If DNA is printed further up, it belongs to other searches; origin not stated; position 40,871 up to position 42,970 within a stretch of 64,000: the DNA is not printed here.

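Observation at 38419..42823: Two paralogous secreted proteins with a shared His-rich motif domain (one with dockerin-like repeats) flanking a GNAT acetyltransferase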

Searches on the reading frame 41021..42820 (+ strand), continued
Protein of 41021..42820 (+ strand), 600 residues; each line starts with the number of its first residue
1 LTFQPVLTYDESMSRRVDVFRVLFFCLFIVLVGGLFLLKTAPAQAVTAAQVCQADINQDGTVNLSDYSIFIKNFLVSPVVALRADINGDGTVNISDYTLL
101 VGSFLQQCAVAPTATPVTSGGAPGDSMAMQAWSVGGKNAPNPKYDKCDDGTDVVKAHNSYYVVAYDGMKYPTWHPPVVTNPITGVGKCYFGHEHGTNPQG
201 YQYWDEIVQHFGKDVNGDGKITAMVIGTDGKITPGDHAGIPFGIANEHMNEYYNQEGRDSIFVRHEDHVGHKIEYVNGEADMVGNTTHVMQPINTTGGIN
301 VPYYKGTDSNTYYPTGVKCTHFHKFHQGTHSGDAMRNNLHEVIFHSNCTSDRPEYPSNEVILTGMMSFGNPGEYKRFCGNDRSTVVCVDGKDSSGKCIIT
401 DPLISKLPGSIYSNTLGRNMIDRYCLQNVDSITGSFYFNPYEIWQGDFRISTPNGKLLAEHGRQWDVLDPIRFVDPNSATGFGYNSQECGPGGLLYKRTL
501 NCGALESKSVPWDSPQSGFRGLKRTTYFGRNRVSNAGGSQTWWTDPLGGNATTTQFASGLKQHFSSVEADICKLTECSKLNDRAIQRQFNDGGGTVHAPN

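Call 79: search_protein_families(library=pfam, proteins=[L040:2105-5347:+, L040:7260-8384:+, L040:8395-10872:+, L024:3510-5258:+, L024:7685-8590:-, L031:7157-8653:-, L031:4435-7125:+, L051:3793-7155:+, L038:7303-8583:-, L048:7194-10031:-], max_evalue=0.0001)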
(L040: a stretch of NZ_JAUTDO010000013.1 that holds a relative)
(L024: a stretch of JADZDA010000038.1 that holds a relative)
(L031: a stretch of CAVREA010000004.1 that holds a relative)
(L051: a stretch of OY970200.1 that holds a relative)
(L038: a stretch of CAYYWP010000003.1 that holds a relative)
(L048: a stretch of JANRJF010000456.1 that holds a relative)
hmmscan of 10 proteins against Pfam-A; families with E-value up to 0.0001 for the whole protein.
L040:2105-5347:+ (1081 aa): 6 families
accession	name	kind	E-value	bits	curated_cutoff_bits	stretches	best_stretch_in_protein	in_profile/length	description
PF01839.29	FG-GAP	-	3.9e-29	100.5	22.1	1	395-417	4-26/37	FG-GAP repeat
PF22073.2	Cep192_D4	-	1.8e-14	54.3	35.5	1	150-239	4-95/112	Cep192 domain 4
PF22544.2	HYDIN_VesB_CFA65-like_Ig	-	1.8e-13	51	25.5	0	257-347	5-90/100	HYDIN/CFA65/VesB-like, Ig-like domain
PF15780.11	ASH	-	3.6e-09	37.1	27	0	154-237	11-89/98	Abnormal spindle-like microcephaly-assoc'd, ASPM-SPD-2-Hydin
PF13517.12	FG-GAP_3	-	3e-06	28.2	26.9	0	698-776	1-61/61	FG-GAP-like repeat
PF07610.17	DUF1573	-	5.2e-05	23.6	26.1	0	275-344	20-84/98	Protein of unknown function (DUF1573)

L040:7260-8384:+ (375 aa): 0 families

L040:8395-10872:+ (826 aa): 1 family
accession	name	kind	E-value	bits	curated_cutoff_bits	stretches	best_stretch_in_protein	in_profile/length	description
PF03239.20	FTR1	-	1.3e-15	57.9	25.3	1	517-720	4-208/284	Iron permease FTR1 family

L024:3510-5258:+ (583 aa): 2 families
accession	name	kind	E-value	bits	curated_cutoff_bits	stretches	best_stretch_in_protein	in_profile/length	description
PF00920.27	ILVD_EDD_N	-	1.2e-113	379.9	27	1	50-361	1-316/316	Dihydroxy-acid/6-phosphogluconate dehydratase N-terminal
PF24877.1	ILV_EDD_C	-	7e-65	218.5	27.7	1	371-564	1-190/191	Dihydroxy-acid/6-phosphogluconate dehydratase C-terminal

L024:7685-8590:- (302 aa): 0 families

L031:7157-8653:- (499 aa): 2 families
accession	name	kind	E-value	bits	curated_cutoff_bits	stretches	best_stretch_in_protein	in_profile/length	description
PF13243.12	SQHop_cyclase_C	-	4.5e-13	49.4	26.1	0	205-294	183-285/319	Squalene-hopene cyclase C-terminal domain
PF13249.12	SQHop_cyclase_N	-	3.6e-06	26.8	26.2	0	275-320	46-91/291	Squalene-hopene cyclase N-terminal domain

L031:4435-7125:+ (897 aa): 1 family
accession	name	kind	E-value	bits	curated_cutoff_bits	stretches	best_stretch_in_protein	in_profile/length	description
PF00353.25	HemolysinCabind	-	1.8e-14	53.8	23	2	425-459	2-36/36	RTX calcium-binding nonapeptide repeat (4 copies)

L051:3793-7155:+ (1121 aa): 2 families
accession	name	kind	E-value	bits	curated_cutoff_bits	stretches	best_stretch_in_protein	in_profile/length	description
PF01839.29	FG-GAP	-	8.4e-27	93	22.1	1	478-523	1-36/37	FG-GAP repeat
PF13517.12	FG-GAP_3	-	1.4e-07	32.4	26.9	0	276-355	1-61/61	FG-GAP-like repeat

L038:7303-8583:- (427 aa): 3 families
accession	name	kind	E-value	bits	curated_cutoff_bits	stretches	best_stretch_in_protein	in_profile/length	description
PF04055.27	Radical_SAM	-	5.3e-30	105.2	29.5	1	143-311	1-165/166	Radical SAM superfamily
PF00919.26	UPF0004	-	9.3e-30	103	27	1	4-101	2-98/98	Uncharacterized protein family UPF0004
PF01938.26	TRAM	-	7.4e-09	35.8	21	1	368-426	4-60/61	TRAM domain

L048:7194-10031:- (946 aa): 5 families
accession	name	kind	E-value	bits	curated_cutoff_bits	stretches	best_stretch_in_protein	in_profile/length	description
PF00072.30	Response_reg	-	6.2e-42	142.7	30.2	2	698-811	1-109/111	Response regulator receiver domain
PF02518.31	HATPase_c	-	7.1e-28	97.7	26.4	1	428-543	1-109/111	Histidine kinase-, DNA gyrase B-, and HSP90-like ATPase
PF00512.31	HisKA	-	8.3e-23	80.7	26.9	1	316-381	1-66/66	His Kinase A (phospho-acceptor) domain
PF01627.28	Hpt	-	1.9e-12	47.7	24.6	1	853-933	2-82/84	Hpt domain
PF08448.16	PAS_4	-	5.8e-10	39.8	23.1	1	182-297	1-109/110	PAS fold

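Call 89: find_encoding_contigs(protein=P0260, flank=6000, max_places=1)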
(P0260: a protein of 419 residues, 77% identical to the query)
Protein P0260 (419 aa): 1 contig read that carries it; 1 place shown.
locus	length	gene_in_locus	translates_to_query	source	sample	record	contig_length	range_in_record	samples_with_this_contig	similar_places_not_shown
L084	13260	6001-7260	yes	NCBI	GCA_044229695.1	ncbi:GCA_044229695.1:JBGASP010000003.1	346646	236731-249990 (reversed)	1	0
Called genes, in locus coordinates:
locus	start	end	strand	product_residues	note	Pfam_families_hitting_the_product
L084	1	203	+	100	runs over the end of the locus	PF12840:HTH_20, PF01022:HTH_5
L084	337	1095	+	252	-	PF00106:adh_short, PF08659:KR, PF23441:SDR, PF13561:adh_short_C2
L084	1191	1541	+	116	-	PF14595:Thioredoxin_9 (weak), PF00085:Thioredoxin, PF13098:Thioredoxin_2 (weak), PF13905:Thioredoxin_8 (weak)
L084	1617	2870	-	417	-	PF00155:Aminotran_1_2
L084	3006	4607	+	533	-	PF00890:FAD_binding_2 (faint), PF21162:ETFQO_UQ-bd, PF05187:Fer4_ETF_QO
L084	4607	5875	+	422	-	PF00990:GGDEF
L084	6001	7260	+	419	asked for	-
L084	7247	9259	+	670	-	PF10462:Peptidase_M66 (faint)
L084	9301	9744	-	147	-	PF01894:YjbQ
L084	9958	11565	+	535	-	PF00069:Pkinase, PF07714:PK_Tyr_Ser-Thr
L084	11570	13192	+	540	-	PF00069:Pkinase, PF03109:ABC1 (faint), PF07714:PK_Tyr_Ser-Thr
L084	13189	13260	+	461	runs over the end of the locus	PF03219:TLC (faint), PF07690:MFS_1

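Call 94: find_encoding_contigs(protein=P0151, flank=7000, max_places=1)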
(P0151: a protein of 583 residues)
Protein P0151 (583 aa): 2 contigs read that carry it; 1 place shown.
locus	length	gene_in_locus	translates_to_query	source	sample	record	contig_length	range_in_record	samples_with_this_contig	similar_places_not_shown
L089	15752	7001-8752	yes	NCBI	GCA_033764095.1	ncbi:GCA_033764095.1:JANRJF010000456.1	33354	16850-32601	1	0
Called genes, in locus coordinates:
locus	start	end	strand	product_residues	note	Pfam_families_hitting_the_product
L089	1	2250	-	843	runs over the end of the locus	PF08448:PAS_4 (weak), PF08447:PAS_3 (weak), PF00989:PAS, PF08448:PAS_4, PF08447:PAS_3, PF00512:HisKA, PF02518:HATPase_c, PF00072:Response_reg, +2 more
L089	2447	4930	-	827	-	PF01590:GAF, PF00989:PAS, PF08448:PAS_4, PF08447:PAS_3, PF00989:PAS, PF08448:PAS_4, PF13426:PAS_9, PF08447:PAS_3, +6 more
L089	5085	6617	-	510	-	PF08447:PAS_3, PF00512:HisKA, PF02518:HATPase_c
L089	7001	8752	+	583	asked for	-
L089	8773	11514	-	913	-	PF00072:Response_reg, PF08448:PAS_4, PF00512:HisKA, PF02518:HATPase_c, PF00072:Response_reg, PF01627:Hpt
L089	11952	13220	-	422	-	PF00919:UPF0004, PF04055:Radical_SAM, PF01938:TRAM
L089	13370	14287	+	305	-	PF01497:Peripla_BP_2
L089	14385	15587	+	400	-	PF02515:CoA_transf_3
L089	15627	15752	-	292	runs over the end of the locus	PF00512:HisKA, PF02518:HATPase_c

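Call 95: find_encoding_contigs(protein=P0025, flank=7000, max_places=1)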
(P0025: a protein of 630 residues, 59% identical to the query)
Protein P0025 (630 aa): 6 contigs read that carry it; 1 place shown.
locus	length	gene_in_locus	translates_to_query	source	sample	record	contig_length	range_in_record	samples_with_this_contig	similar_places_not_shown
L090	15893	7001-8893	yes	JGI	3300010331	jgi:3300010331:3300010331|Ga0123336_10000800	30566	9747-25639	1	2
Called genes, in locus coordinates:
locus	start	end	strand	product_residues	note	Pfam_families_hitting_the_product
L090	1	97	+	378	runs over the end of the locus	PF08534:Redoxin, PF00578:AhpC-TSA, PF13905:Thioredoxin_8, PF17991:Thioredoxin_10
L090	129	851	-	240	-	PF02698:DUF218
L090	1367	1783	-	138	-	-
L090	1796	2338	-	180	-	-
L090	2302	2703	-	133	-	-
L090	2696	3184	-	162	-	PF00186:DHFR_1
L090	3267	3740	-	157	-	PF01230:HIT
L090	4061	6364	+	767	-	PF02018:CBM_4_9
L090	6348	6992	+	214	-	PF00404:Dockerin_1 (faint)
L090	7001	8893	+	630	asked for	PF00404:Dockerin_1 (weak)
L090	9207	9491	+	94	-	PF04226:Transgly_assoc (weak)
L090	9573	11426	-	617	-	PF00122:E1-E2_ATPase, PF00702:Hydrolase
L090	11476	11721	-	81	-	PF01541:GIY-YIG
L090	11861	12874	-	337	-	PF21338:Top1B_N_bact, PF01028:Topoisom_I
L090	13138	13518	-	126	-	-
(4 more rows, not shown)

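Call 96: find_encoding_contigs(protein=P0111, flank=7000, max_places=1)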
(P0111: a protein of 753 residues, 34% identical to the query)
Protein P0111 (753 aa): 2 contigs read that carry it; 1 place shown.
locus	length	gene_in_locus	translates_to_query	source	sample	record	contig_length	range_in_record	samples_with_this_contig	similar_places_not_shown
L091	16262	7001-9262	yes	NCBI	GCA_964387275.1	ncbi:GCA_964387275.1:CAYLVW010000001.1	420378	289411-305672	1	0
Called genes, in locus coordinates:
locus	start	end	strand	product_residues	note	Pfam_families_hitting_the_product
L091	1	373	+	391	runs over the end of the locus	-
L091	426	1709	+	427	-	PF01943:Polysacc_synt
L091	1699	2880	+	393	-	PF04932:Wzy_C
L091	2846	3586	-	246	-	PF17936:Big_6 (weak), PF19077:Big_13 (weak), PF09136:Glucodextran_B (weak)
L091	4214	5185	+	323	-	-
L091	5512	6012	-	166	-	-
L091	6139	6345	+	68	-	-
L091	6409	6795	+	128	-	-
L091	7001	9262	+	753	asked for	-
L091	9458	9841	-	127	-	PF07237:DUF1428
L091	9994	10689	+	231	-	PF09335:VTT_dom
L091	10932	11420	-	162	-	-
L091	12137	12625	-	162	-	PF01476:LysM (weak)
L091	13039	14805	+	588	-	PF14716:HHH_8, PF14520:HHH_5 (faint), PF14791:DNA_pol_B_thumb, PF02811:PHP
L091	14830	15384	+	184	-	PF04011:LemA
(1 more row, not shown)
